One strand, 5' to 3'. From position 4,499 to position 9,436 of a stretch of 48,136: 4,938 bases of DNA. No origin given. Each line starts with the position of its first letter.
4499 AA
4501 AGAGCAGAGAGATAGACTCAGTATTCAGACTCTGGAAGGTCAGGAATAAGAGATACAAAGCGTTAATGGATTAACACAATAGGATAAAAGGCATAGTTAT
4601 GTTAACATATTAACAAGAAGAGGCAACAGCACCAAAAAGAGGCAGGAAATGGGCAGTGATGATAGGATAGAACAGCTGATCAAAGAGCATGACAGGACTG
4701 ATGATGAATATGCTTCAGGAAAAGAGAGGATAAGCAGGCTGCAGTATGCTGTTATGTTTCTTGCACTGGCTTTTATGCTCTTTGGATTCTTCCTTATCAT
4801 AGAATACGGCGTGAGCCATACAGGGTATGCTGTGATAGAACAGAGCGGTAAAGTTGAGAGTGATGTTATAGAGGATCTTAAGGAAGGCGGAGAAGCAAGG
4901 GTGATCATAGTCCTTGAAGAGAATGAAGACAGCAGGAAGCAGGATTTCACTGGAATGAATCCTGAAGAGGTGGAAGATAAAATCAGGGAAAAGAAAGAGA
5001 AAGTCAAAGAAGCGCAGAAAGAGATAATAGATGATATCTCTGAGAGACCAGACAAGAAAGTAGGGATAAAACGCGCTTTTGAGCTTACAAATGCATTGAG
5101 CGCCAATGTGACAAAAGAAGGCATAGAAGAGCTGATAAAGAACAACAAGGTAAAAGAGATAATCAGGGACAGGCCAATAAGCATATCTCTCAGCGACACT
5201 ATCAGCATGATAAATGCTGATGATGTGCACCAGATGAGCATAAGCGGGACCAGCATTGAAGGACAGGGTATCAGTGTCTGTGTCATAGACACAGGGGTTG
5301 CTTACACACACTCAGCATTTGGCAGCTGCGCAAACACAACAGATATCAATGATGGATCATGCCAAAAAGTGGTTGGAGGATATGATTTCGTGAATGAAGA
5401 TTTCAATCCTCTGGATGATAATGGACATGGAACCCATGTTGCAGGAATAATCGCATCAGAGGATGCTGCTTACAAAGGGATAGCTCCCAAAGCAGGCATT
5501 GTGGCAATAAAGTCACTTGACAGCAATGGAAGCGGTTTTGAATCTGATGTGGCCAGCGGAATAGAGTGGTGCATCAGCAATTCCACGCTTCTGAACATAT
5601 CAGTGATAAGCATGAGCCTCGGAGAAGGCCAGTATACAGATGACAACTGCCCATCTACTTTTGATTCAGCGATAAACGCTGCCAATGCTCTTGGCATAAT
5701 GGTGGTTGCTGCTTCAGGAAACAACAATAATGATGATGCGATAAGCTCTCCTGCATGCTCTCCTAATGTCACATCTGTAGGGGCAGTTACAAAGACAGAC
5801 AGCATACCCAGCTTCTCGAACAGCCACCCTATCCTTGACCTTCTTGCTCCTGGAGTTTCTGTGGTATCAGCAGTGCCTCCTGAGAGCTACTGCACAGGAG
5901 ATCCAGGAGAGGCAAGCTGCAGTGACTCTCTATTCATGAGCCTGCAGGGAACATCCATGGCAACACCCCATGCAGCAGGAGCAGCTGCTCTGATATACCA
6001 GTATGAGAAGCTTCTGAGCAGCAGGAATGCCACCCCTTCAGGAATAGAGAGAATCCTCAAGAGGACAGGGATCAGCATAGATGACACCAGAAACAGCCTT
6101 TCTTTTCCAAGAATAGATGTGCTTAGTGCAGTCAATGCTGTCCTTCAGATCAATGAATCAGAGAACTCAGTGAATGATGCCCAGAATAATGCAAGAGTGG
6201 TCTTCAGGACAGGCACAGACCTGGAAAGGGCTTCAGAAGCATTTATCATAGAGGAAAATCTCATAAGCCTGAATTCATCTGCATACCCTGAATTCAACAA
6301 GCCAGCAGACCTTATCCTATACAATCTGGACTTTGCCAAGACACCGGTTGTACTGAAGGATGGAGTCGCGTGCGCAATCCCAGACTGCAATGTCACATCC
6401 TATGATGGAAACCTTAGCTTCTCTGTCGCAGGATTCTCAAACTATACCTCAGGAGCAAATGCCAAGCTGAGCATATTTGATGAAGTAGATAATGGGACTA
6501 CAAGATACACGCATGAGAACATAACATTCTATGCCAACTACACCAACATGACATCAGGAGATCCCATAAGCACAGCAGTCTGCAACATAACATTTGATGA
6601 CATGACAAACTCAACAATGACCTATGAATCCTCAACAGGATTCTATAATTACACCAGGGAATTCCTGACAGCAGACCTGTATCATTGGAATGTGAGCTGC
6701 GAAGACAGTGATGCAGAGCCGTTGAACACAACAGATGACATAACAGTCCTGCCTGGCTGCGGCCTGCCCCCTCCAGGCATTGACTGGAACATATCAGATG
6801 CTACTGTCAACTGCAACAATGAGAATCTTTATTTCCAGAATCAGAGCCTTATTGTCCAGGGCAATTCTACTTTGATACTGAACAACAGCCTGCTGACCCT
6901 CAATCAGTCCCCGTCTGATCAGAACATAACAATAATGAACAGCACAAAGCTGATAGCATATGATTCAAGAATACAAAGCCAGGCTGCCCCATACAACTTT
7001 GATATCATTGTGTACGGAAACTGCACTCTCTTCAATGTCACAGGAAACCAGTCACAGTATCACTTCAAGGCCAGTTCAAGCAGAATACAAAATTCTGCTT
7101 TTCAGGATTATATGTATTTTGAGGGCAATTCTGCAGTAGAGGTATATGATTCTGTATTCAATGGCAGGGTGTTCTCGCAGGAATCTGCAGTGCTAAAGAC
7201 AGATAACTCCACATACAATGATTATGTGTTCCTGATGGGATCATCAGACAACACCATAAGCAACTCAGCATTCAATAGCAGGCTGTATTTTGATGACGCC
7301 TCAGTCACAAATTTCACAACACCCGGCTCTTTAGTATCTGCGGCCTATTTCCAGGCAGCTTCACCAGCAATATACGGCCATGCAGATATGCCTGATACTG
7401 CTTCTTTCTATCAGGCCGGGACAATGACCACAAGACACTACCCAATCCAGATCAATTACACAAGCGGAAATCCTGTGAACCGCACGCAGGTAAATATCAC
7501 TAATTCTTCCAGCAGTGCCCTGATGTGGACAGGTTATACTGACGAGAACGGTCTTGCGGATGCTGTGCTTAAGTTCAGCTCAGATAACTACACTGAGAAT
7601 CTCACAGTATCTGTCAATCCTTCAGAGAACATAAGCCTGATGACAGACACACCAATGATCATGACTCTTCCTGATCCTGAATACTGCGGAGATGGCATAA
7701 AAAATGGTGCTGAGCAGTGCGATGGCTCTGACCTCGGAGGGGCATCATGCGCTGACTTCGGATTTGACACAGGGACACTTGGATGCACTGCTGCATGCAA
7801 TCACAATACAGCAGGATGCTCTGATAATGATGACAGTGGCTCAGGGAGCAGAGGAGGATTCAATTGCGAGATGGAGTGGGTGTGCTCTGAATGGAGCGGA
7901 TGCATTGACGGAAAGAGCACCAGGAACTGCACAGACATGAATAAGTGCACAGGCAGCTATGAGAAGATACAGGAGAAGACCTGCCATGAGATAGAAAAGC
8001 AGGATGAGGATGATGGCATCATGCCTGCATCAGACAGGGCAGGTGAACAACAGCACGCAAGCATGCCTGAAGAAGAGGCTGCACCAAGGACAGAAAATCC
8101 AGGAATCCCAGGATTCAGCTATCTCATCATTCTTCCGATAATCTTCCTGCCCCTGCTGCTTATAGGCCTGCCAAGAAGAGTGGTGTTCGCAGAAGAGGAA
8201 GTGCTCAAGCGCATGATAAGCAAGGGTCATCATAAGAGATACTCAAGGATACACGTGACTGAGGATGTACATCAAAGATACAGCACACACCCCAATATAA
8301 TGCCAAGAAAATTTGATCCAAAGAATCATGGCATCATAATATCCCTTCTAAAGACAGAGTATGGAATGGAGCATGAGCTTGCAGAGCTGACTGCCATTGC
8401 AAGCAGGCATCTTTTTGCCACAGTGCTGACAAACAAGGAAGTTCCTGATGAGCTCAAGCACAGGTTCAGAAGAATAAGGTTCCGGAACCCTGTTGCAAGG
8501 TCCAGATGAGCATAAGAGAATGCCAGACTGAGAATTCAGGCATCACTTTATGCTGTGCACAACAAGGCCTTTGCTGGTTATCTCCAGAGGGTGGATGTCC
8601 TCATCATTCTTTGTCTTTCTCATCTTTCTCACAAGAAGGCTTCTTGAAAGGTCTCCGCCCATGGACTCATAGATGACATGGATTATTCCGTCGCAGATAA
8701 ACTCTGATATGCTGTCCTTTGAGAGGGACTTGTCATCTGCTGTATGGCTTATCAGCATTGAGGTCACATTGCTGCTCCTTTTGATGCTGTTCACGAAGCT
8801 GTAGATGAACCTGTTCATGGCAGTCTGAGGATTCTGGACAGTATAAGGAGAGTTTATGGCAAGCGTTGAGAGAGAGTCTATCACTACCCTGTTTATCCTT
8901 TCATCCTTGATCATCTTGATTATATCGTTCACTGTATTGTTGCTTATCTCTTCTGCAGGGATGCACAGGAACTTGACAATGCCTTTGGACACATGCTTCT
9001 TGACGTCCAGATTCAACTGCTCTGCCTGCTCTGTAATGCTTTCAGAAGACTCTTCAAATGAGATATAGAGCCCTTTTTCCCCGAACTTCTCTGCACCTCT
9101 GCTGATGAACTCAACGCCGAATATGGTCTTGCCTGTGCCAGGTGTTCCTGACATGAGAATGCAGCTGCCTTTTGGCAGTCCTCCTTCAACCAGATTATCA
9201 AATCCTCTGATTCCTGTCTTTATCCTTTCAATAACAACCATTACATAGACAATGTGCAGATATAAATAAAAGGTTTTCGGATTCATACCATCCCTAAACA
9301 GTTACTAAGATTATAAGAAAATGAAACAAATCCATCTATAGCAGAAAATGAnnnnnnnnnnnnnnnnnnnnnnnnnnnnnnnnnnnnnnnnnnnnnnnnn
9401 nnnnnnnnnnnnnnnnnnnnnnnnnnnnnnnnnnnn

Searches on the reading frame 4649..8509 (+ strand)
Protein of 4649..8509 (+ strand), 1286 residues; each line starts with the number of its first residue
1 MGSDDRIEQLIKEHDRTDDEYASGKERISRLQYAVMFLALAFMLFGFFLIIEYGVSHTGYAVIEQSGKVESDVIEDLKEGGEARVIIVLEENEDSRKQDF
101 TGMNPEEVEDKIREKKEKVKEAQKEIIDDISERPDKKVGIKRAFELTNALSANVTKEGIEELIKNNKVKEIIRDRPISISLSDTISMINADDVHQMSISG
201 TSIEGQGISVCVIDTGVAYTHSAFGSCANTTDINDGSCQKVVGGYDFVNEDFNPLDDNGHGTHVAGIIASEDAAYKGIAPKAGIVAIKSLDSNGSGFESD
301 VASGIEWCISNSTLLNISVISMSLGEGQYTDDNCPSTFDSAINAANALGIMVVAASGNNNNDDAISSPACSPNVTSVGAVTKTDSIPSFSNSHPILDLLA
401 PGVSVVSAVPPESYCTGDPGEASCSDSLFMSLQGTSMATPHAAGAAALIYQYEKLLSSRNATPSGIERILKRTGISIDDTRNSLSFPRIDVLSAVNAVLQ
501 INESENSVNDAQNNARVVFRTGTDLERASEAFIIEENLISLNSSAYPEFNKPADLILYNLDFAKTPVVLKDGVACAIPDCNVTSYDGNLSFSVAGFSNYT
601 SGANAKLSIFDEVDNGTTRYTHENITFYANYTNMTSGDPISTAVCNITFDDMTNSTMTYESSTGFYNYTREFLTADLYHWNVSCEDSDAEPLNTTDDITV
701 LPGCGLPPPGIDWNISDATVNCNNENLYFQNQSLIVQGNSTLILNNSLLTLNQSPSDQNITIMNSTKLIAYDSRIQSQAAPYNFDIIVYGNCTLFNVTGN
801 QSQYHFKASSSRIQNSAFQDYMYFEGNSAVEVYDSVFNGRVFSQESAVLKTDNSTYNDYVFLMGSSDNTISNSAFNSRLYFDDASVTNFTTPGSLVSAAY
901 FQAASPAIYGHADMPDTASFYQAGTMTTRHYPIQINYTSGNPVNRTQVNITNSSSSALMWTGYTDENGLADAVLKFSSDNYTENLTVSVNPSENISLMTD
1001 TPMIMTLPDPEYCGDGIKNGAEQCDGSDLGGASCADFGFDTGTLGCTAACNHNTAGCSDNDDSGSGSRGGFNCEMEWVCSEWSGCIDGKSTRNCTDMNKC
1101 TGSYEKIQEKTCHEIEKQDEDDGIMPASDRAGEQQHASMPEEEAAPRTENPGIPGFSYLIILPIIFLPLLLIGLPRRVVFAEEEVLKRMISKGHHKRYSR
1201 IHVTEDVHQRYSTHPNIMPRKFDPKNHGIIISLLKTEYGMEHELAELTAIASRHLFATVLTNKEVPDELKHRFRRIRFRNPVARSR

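Call 51: search_protein_families(library=pfam, proteins=[window:4649-8509:+], max_evalue=0.001)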
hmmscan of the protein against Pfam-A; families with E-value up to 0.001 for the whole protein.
window:4649-8509:+ (1286 aa): 1 family
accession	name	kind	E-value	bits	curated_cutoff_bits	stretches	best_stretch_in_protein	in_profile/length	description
PF00082.27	Peptidase_S8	-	2e-48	165.6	21.8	1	205-473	1-272/288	Subtilase family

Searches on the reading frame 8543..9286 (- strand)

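Call 51: search_protein_families(library=pfam, proteins=[window:8543-9286:-], max_evalue=0.001)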
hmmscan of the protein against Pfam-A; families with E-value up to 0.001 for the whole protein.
window:8543-9286:- (247 aa): 5 families
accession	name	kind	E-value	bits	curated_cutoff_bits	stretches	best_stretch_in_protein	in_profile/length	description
PF06745.19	ATPase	-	8.6e-53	179.5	26.6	1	22-245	1-228/231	KaiC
PF13481.12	AAA_25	-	1.4e-12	48.1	27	1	17-183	10-191/195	AAA domain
PF07088.17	GvpD_P-loop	-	4.7e-06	27.1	24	1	40-217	10-186/189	GvpD gas vesicle protein, P-loop domain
PF03796.21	DnaB_C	-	9.7e-06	25.6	27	1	22-93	2-72/255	DnaB-like helicase C terminal domain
PF05625.17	PAXNEB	-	0.00047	19.8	28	0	120-203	185-271/366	PAXNEB protein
